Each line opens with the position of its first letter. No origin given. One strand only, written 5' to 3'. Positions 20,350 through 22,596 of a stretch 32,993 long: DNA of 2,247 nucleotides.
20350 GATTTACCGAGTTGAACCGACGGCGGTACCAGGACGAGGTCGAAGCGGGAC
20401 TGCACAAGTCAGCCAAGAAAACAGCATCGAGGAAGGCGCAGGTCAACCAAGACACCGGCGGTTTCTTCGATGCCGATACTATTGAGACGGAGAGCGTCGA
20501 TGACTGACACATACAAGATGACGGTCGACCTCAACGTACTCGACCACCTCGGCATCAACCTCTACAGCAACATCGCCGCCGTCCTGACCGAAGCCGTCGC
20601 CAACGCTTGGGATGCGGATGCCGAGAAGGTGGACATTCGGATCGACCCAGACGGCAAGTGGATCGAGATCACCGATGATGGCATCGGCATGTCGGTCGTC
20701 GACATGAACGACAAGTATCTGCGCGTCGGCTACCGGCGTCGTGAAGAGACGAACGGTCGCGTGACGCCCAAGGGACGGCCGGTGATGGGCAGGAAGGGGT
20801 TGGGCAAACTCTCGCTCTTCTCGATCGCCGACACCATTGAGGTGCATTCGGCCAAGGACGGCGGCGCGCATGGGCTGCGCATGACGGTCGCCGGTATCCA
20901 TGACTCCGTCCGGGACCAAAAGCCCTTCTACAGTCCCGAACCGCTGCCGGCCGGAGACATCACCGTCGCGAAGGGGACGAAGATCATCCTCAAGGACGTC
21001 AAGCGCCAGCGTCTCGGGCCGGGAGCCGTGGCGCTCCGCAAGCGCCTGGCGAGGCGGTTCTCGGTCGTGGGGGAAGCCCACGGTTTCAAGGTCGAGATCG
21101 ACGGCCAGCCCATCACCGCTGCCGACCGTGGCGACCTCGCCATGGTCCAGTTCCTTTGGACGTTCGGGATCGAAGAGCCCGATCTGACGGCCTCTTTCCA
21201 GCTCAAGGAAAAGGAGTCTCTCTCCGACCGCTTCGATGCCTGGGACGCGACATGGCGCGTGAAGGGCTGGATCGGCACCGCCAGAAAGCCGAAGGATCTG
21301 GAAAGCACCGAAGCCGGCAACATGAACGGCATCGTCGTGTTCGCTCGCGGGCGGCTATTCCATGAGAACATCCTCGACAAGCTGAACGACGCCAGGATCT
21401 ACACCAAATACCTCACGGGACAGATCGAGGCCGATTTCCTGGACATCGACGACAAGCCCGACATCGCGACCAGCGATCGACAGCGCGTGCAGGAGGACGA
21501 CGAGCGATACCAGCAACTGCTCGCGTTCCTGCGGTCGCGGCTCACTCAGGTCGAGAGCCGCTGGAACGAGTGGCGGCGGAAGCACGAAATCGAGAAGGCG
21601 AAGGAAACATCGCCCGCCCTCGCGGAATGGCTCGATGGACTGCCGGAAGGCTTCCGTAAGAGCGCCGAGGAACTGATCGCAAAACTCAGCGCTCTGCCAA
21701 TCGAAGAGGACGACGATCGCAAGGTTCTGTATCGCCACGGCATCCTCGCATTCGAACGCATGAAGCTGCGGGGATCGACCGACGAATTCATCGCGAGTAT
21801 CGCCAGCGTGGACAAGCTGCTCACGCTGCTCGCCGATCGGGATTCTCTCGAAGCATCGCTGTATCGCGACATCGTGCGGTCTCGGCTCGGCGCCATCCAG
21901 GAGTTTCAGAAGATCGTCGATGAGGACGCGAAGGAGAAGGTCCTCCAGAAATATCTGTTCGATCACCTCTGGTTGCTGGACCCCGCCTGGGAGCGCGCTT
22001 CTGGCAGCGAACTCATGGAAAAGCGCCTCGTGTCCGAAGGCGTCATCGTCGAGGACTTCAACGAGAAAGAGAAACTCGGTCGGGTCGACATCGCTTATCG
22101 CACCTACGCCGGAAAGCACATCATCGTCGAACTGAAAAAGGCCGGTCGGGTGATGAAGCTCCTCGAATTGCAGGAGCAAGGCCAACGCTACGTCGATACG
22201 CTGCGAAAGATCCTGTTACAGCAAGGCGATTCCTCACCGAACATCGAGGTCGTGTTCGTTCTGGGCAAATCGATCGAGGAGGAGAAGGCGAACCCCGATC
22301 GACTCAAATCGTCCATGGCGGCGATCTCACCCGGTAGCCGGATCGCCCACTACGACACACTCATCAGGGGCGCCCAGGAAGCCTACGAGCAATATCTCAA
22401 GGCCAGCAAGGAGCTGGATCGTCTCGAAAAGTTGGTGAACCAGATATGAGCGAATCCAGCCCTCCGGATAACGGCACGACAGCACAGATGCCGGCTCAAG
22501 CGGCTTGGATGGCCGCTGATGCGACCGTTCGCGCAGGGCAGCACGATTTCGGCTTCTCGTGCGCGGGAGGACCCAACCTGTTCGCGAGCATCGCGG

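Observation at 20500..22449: GHKL (MORC-like) ATPase fused to a Shedu-like PD-(D/E)xK domain, embedded between drmMI and drmA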

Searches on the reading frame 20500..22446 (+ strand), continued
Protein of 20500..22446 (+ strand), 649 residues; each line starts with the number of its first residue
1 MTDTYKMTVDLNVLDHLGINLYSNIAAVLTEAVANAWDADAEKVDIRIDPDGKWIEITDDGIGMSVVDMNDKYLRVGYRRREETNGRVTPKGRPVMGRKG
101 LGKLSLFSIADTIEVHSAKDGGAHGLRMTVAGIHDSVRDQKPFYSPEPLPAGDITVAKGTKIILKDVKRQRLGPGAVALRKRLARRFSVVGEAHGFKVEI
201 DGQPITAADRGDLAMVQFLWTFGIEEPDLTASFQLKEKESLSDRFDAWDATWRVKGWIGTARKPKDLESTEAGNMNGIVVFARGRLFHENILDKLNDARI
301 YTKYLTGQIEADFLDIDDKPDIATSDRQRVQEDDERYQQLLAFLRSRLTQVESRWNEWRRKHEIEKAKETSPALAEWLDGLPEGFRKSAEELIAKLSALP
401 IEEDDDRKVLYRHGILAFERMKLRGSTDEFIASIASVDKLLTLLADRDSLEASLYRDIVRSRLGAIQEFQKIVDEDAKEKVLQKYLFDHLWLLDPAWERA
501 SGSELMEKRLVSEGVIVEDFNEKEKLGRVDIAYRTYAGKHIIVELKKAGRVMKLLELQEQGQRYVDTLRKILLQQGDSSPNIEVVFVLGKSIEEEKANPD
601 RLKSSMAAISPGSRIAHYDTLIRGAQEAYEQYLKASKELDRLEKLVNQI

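Call 33: predict_structure(alignment_id=A1)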
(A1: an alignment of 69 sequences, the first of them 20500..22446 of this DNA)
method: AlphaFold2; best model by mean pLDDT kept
length: 649 residues; sequences in the alignment: 69
mean_pLDDT: 81.2   pTM: 0.67
mean pLDDT of the five models: 81.2, 80.2, 79.1, 78.8, 77.5
residues with pLDDT >= 90: 224; 70-90: 283; 50-70: 107; < 50: 35
segments of 3 or more residues with pLDDT < 50: 446-451, 500-526
pLDDT, mean of each block of 10 residues (from residue 1): 76 70 83 93 95 93 93 85 81 85 84 95 94 89 92 94 89 79 91 91 92 94 87 91 92 95 89 91 92 86 93 90 78 93 95 92 88 88 86 83 77 77 74 67 51 56 63 62 64 61 46 43 51 67 80 86 83 80 85 83 87 83 69 63 70
secondary structure, 60 per line:
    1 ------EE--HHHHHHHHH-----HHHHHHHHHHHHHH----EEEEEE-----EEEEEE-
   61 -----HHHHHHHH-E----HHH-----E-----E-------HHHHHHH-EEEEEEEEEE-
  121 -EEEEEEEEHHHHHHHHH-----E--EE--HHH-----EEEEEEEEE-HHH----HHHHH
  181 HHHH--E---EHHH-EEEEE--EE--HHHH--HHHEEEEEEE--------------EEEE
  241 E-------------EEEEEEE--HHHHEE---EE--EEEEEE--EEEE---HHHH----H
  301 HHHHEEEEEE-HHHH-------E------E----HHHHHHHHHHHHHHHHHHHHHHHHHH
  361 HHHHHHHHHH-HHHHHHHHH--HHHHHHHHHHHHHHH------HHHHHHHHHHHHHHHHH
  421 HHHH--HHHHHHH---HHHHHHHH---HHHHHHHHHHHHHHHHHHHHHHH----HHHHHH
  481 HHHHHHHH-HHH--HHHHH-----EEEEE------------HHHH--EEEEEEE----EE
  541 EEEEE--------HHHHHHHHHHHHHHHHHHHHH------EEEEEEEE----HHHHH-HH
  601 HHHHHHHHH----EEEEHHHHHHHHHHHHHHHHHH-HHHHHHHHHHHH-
elements in order: H11-19 H25-38 E43-48 E54-59 H66-73 H102-108 E110-119 E122-129 H130-138 E159-167 H176-184 E196-200 H207-210 E216-222 E237-241 E255-261 H264-267 E277-282 E285-288 H292-295 H300-304 E305-310 H312-315 H335-370 H372-380 H383-397 H404-424 H427-433 H437-444 H448-470 H475-488 H495-499 E505-509 H522-525 E528-534 E539-545 H554-574 E581-588 H593-597 H599-609 E614-617 H618-635 H637-648

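Call 36: search_solved_structures(query=A1, max_evalue=1)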
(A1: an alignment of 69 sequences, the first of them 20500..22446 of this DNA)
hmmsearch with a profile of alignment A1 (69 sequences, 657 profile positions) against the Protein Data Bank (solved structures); distinct sequences matched with E-value up to 1: 177 (the best 60 are shown).
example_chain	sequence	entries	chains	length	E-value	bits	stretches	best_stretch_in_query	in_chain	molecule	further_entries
2ior_A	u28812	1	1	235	2.7e-10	42.5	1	12-124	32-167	Chaperone protein htpG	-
1y4s_A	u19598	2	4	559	3.1e-09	39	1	12-124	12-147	Chaperone protein htpG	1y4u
2iop_A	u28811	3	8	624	3.4e-09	38.9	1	12-124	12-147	Chaperone protein htpG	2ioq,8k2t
7u8u_A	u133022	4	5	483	2.2e-08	36.2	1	16-120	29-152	Heat shock protein 75 kDa, mitochondrial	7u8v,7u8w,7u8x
5hph_A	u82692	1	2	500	2.4e-08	36.1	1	16-120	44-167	Heat shock protein 75 kDa, mitochondrial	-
4z1f_A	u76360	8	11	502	2.4e-08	36.1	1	16-120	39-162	Heat shock protein 75 kDa, mitochondrial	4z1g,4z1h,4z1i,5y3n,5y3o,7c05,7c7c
7ulk_A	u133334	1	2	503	2.4e-08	36.1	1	16-120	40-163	Heat shock protein 75 kDa, mitochondrial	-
3h80_A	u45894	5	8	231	4.9e-08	35.1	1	4-183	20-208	Heat shock protein 83-1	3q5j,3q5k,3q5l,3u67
7c04_A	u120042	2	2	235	5.2e-08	35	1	16-120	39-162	Heat shock protein 75 kDa, mitochondrial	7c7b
5f3k_A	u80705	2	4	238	5.3e-08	34.9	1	16-120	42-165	Heat shock protein 75 kDa, mitochondrial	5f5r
7u4c_A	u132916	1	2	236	5.8e-08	34.8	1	46-132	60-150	Chaperone protein HtpG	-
7kck_A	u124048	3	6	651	7.8e-08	34.4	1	16-120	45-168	Heat shock protein 75 kDa, mitochondrial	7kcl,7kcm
2wep_A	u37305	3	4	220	1.3e-07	33.7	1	3-125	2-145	ATP-DEPENDENT MOLECULAR CHAPERONE HSP82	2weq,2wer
6xg6_A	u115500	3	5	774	1.3e-07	33.7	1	16-120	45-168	Heat shock protein 75 kDa, mitochondrial, Fibronectin binding protein fusion | Heat shock protein 75 kDa, mitochondrial, SpyCatcher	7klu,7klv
7klu_B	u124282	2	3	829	1.4e-07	33.5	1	16-120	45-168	Heat shock protein 75 kDa, mitochondrial, SpyTag, Succinate dehydrogenase [ubiquinone] iro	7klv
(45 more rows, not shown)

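Call 37: fold_search(model_id=the predicted structure, library=pdb)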
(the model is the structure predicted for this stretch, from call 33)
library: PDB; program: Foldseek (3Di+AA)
matches with E <= 10: 813; with E <= 0.001: 590
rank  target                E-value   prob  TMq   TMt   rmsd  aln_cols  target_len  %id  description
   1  4iyn_A                2.7e-14  1.00  0.37  0.40   9.5       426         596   15  Structure of mitochondrial Hsp90 (TRAP1) with ADP-ALF4- (released 2014-01-22)
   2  6xg6_B                3.4e-14  1.00  0.36  0.37   9.7       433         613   16  Full-length human mitochondrial Hsp90 (TRAP1) with ADP-BeF3 (released 2020-09-30)
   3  7exp_A                6.9e-14  1.00  0.37  0.41  10.3       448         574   16  Crystal structure of zebrafish TRAP1 with AMPPNP and MitoQ (released 2022-01-05)
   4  4iyn_B                1.1e-13  1.00  0.35  0.37   9.5       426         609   17  Structure of mitochondrial Hsp90 (TRAP1) with ADP-ALF4- (released 2014-01-22)
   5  5tth_A                2.0e-13  1.00  0.36  0.35   9.7       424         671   16  Heterodimeric SpyCatcher/SpyTag-fused zebrafish TRAP1 in ATP/ADP-hybrid state (released 2017-08-23)
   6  4j0b_A                2.0e-13  1.00  0.35  0.38   9.7       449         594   14  Structure of mitochondrial Hsp90 (TRAP1) with ADP-BeF3 (released 2014-01-22)
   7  4j0b_B                2.0e-13  1.00  0.35  0.38   9.3       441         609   15  Structure of mitochondrial Hsp90 (TRAP1) with ADP-BeF3 (released 2014-01-22)
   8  4ipe_A                2.5e-13  1.00  0.36  0.40   9.7       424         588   16  Crystal structure of mitochondrial Hsp90 (TRAP1) with AMPPNP (released 2014-01-22)
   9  5tvu_A                2.7e-13  1.00  0.35  0.38  10.5       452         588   16  Crystal structure of mitochondrial Hsp90 (TRAP1) with ATP in absence of Mg (released 2018-03-14)
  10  5tvw_B                3.5e-13  1.00  0.34  0.37   9.8       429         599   16  Crystal structure of mitochondrial Hsp90 (TRAP1) with ATP in absence of Mg, hemi-hydrolyzed (released 2018-03-14)
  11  4ipe_B                3.7e-13  1.00  0.36  0.38   9.2       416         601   17  Crystal structure of mitochondrial Hsp90 (TRAP1) with AMPPNP (released 2014-01-22)
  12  5tvw_A                4.1e-13  1.00  0.37  0.40   9.5       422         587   15  Crystal structure of mitochondrial Hsp90 (TRAP1) with ATP in absence of Mg, hemi-hydrolyzed (released 2018-03-14)
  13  7exp_B                4.6e-13  1.00  0.35  0.38   9.8       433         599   14  Crystal structure of zebrafish TRAP1 with AMPPNP and MitoQ (released 2022-01-05)
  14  6d14_A                4.9e-13  1.00  0.37  0.41  10.1       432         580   16  Zebrafish TRAP1 bound to AMPPNP and calcium in the asymmetric closed state (released 2018-04-25)
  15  6d14_B                6.0e-13  1.00  0.35  0.37   9.3       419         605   16  Zebrafish TRAP1 bound to AMPPNP and calcium in the asymmetric closed state (released 2018-04-25)
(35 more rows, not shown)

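Call 73: search_dna_similar(query=window:20500-22446:+, collection=plasmids, mode=protein, max_rows=25)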
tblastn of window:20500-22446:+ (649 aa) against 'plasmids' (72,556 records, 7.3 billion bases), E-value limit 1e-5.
Records with a match: 35; places in all: 36; records where one place covers at least 80% of the query: 12.
Best place of each record, by identity: <60% 35.
By first word of the organism name: Rhizobium 6; Burkholderia 4; Campylobacter 2; Neisseria 2; Sinorhizobium 2; Rubrobacter 1; Haloplanus 1; Halobaculum 1; Deinococcus 1; Streptococcus 1; and 14 more.
By predicted mobility (MOB-suite, as given by PLSDB): non-mobilizable 20; conjugative 13; mobilizable 2.
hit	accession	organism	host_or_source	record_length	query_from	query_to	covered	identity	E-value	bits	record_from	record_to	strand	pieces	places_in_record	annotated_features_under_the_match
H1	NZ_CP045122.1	Rubrobacter marinus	single pure culture,marine sediment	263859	5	649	99%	42.0%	5e-143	467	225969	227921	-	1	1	ATP-binding protein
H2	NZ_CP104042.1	Rhizobium sp. WSM4643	Pisum sativum,Cell culture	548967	5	649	99%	40.5%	4e-138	453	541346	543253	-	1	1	ATP-binding protein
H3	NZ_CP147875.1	Haloplanus sp. GX21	cell culture,marine solar saltern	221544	5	649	99%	39.9%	9e-140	458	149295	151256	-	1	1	ATP-binding protein | DNA cytosine methyltransferase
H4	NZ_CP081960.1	Halobaculum magnesiiphilum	cell culture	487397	5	649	99%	39.6%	1e-150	489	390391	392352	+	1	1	ATP-binding protein | DNA cytosine methyltransferase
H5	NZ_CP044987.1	Deinococcus sp. AJ005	single cell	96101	3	649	100%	39.4%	2e-126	419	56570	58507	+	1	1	ATP-binding protein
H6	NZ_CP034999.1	Rhizobium acidisoli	Phaseolus vulgaris,root nodule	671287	7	649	99%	39.3%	5e-135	444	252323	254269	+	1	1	ATP-binding protein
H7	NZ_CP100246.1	Burkholderia glumae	cell culture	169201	3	649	100%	34.9%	4e-110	372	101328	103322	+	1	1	ATP-binding protein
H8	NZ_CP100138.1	Burkholderia glumae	cell culture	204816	3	649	100%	34.9%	4e-110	372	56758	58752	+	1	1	ATP-binding protein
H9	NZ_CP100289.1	Burkholderia glumae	cell culture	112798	3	560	86%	37.6%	8e-91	361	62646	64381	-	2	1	ATP-binding protein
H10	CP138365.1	Streptococcus agalactiae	Homo sapiens,cell culture,urine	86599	25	644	96%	28.9%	8e-46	182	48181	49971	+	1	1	ATP-binding protein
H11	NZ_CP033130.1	Acinetobacter wuhouensis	Culture,Sewage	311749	6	641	98%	26.8%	5e-48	189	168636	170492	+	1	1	ATP-binding protein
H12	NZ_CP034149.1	Pantoea agglomerans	whole organism,Poland, Warsaw area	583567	13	580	88%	26.0%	2e-31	139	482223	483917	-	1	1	ATP-binding protein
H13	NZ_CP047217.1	Campylobacter coli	pig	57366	1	499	77%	23.9%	1e-35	152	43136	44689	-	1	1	ATP-binding protein | DNA cytosine methyltransferase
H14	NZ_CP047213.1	Campylobacter coli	pig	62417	1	499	77%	23.9%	1e-35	152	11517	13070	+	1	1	ATP-binding protein | DNA cytosine methyltransferase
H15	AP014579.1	Burkholderia sp. RPE67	Riptortus pedestris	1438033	5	396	60%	30.3%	3e-30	135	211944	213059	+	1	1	putative membrane protein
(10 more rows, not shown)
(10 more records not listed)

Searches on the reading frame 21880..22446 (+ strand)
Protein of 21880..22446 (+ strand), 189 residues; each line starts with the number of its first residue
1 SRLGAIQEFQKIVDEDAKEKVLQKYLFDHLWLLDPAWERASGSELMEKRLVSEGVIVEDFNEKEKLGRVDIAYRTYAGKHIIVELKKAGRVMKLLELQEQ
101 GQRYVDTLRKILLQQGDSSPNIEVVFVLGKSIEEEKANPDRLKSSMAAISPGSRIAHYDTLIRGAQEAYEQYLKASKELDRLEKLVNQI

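Call 35: search_protein_families(library=pfam, proteins=[window:21880-22446:+], max_evalue=10)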
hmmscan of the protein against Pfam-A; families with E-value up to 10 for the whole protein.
window:21880-22446:+ (189 aa): 2 families
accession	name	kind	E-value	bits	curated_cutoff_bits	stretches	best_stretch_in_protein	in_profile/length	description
PF14082.12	SduA_C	-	0.046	14.3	27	1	17-88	2-54/159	Shedu protein SduA, C-terminal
PF01939.22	NucS_C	-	0.057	13.8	24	1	63-110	28-72/124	Endonuclease NucS C-terminal domain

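Call 41: search_solved_structures(query=A2, max_evalue=10, show_alignments=3)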
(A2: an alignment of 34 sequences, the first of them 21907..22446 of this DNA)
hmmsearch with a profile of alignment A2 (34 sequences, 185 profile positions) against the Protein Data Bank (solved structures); distinct sequences matched with E-value up to 10: 8.
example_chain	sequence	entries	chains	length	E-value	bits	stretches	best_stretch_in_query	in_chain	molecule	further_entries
5wa1_A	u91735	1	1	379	0.22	14.4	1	86-181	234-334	Programmed cell death 6-interacting protein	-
6kp3_A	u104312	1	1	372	0.22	14.3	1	86-181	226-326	Programmed cell death 6-interacting protein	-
2oew_A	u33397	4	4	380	0.23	14.3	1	86-181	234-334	Programmed cell death 6-interacting protein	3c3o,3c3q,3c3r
5v3r_A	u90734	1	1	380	0.23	14.3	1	86-181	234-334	Programmed cell death 6-interacting protein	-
4v6w_Cz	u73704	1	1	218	0.52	13.1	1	115-176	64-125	60S ribosomal protein L10a-2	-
2r02_A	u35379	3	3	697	7.5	9.4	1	86-181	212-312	Programmed cell death 6-interacting protein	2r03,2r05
2oev_A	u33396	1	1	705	7.7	9.3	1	86-181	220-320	Programmed cell death 6-interacting protein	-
2xs1_A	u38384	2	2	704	7.7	9.3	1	86-181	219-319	PROGRAMMED CELL DEATH 6-INTERACTING PROTEIN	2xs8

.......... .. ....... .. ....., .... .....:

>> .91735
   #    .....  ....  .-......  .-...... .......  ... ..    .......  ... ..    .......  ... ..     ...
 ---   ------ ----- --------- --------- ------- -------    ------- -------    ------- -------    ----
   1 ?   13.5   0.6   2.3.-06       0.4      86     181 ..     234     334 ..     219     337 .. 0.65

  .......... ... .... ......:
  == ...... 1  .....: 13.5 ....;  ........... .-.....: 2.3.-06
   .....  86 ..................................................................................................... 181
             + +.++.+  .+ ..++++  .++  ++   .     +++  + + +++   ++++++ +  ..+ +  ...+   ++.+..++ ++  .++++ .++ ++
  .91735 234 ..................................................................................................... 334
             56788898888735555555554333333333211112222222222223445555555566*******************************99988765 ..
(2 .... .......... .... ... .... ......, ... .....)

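Call 47: predict_structure(alignment_id=A2)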
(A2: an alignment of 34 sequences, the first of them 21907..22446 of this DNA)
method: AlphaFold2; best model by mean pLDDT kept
length: 180 residues; sequences in the alignment: 34
mean_pLDDT: 88.9   pTM: 0.84
mean pLDDT of the five models: 88.9, 85.3, 82.9, 79.8, 76.0
residues with pLDDT >= 90: 107; 70-90: 72; 50-70: 1; < 50: 0
segments of 3 or more residues with pLDDT < 50: none
pLDDT, mean of each block of 10 residues (from residue 1): 81 88 82 78 76 76 87 93 94 94 93 96 93 95 95 90 94 94
secondary structure, 60 per line:
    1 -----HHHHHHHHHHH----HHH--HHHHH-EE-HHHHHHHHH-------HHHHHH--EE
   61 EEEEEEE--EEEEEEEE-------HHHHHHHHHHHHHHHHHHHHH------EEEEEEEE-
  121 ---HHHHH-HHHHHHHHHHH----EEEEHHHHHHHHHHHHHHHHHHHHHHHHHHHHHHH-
elements in order: H6-16 H26-30 H35-43 H51-56 E59-67 E70-77 H85-105 E112-119 H124-128 H130-140 E145-148 H149-179

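Call 50: fold_search(model_id=the predicted structure, library=pdb)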
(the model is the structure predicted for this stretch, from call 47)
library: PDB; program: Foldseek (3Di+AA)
matches with E <= 10: 689; with E <= 0.001: 0
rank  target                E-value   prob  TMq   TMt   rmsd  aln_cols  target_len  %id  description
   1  8ti9_B                3.4e-02  0.89  0.40  0.40   8.2       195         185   11  CryoEM structure of octamer assembly of Shedu nuclease domain from Bacillus cereus (released 2024-07-31)
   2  8ti9_C                5.2e-02  0.82  0.39  0.38   8.3       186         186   11  CryoEM structure of octamer assembly of Shedu nuclease domain from Bacillus cereus (released 2024-07-31)
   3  8q3b_E                5.5e-02  0.94  0.43  0.38   6.5       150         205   10  The closed state of the ASFV apo-RNA polymerase (released 2024-02-14)
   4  6qnz_B                5.8e-02  0.66  0.36  0.13  13.3       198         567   12  Crystal structure of the site-specific DNA nickase N.BspD6I E418A Mutant (released 2020-03-04)
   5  4v4b_AC               6.2e-02  0.23  0.19  0.19  14.5       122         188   12  Structure of the ribosomal 80S-eEF2-sordarin complex from yeast obtained by docking atomic models for RNA and protein (released 2014-07-09)
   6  4hlb                  8.0e-02  0.98  0.34  0.60   3.1        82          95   20  Crystal structure of an alpha-lytic protease prodomain-like protein (DESPIG_01740) from Desulfovibrio piger ATCC 29098 a (released 2012-12-12)
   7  5liz                  1.1e-01  0.87  0.35  0.12   4.0       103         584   13  The structure of Nt.BspD6I nicking endonuclease with all cysteines mutated by serine residues at 0.19 nm resolution . (released 2017-08-02)
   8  2inb                  1.4e-01  0.54  0.32  0.41   9.2       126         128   11  Crystal structure of an XisH family protein (ZP_00107633.1) from Nostoc punctiforme PCC 73102 at 1.60 A resolution (released 2006-10-24)
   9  5liq_B                1.5e-01  0.90  0.36  0.13   4.1        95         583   12  The structure of C160S,C508S,C578S mutant of Nt.BspD6I nicking endonuclease at 0.185 nm resolution . (released 2017-08-02)
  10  6tmf_C                1.8e-01  0.15  0.19  0.19  14.5       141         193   21  Structure of an archaeal ABCE1-bound ribosomal post-splitting complex (released 2020-02-12)
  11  6qnz_A                2.0e-01  0.75  0.32  0.12   5.0       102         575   13  Crystal structure of the site-specific DNA nickase N.BspD6I E418A Mutant (released 2020-03-04)
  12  8j99_B                2.0e-01  0.15  0.24  0.10  16.8       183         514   11  Human 3-methylcrotonyl-CoA carboxylase in BCS-mcoa state (released 2024-05-08)
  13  7zhg_Z                2.0e-01  0.14  0.19  0.18  13.5       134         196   18  High-resolution cryo-EM structure of Pyrococcus abyssi 30S ribosomal subunit bound to mRNA and initiator tRNA anticodo (released 2022-06-29)
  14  5el4_22               2.3e-01  0.15  0.21  0.20  13.9       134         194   11  Structure of T. thermophilus 70S ribosome complex with mRNA and tRNALys in the A-site with a U-U mismatch in the firs (released 2016-01-27)
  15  2okf_A                2.7e-01  0.38  0.33  0.42   9.1       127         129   11  CRYSTAL STRUCTURE OF A FDXN ELEMENT EXCISION CONTROLLING FACTOR PROTEIN (AVA_3312) FROM ANABAENA VARIABILIS AT 1.60 A  (released 2007-01-30)
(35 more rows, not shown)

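Call 53: search_protein_families(library=pfam, alignment_id=A2, max_evalue=1)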
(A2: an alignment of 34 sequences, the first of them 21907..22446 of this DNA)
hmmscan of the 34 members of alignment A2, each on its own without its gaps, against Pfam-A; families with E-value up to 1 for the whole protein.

A. member 1, window:21907-22446:+ (180 aa): 2 families
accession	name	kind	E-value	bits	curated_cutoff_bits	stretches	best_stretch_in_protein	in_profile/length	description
PF14082.12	SduA_C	-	0.04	14.5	27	1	8-79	2-54/159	Shedu protein SduA, C-terminal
PF01939.22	NucS_C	-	0.054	13.9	24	1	54-101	28-72/124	Endonuclease NucS C-terminal domain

B. families by the number of members that match (of 34 scanned): 52 families (the first 25 are shown)
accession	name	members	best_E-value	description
PF14082.12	SduA_C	24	8.1e-07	Shedu protein SduA, C-terminal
PF01939.22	NucS_C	11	0.0012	Endonuclease NucS C-terminal domain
PF14281.12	PDDEXK_4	9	5.5e-06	PD-(D/E)XK nuclease superfamily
PF13588.12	HSDR_N_2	5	0.0049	Type I restriction enzyme R protein N terminus (HSDR_N)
PF12784.13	PDDEXK_2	3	0.0031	PD-(D/E)XK nuclease family transposase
PF04313.20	HSDR_N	3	0.044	Type I restriction enzyme R protein N terminus (HSDR_N)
PF06250.17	YhcG_C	2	0.0072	YhcG PDDEXK nuclease domain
PF01119.25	DNA_mis_repair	2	0.035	DNA mismatch repair protein, C-terminal domain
PF21918.1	cas_Cpf1_2nd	1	0.0017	CRISPR-associated endonuclease Cpf1 REC2 domain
PF20623.4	Sgo0707_N2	1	0.0024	Sgo0707 N2 domain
PF11155.13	DUF2935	1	0.0024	Domain of unknown function (DUF2935)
PF00012.26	HSP70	1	0.0026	Hsp70 protein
PF06419.17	COG6_N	1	0.0035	Conserved oligomeric complex COG6, N-terminal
PF22166.2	ArnR1-like_WHD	1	0.0049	ArnR1-like, winged-helix domain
PF03114.23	BAR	1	0.0075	BAR domain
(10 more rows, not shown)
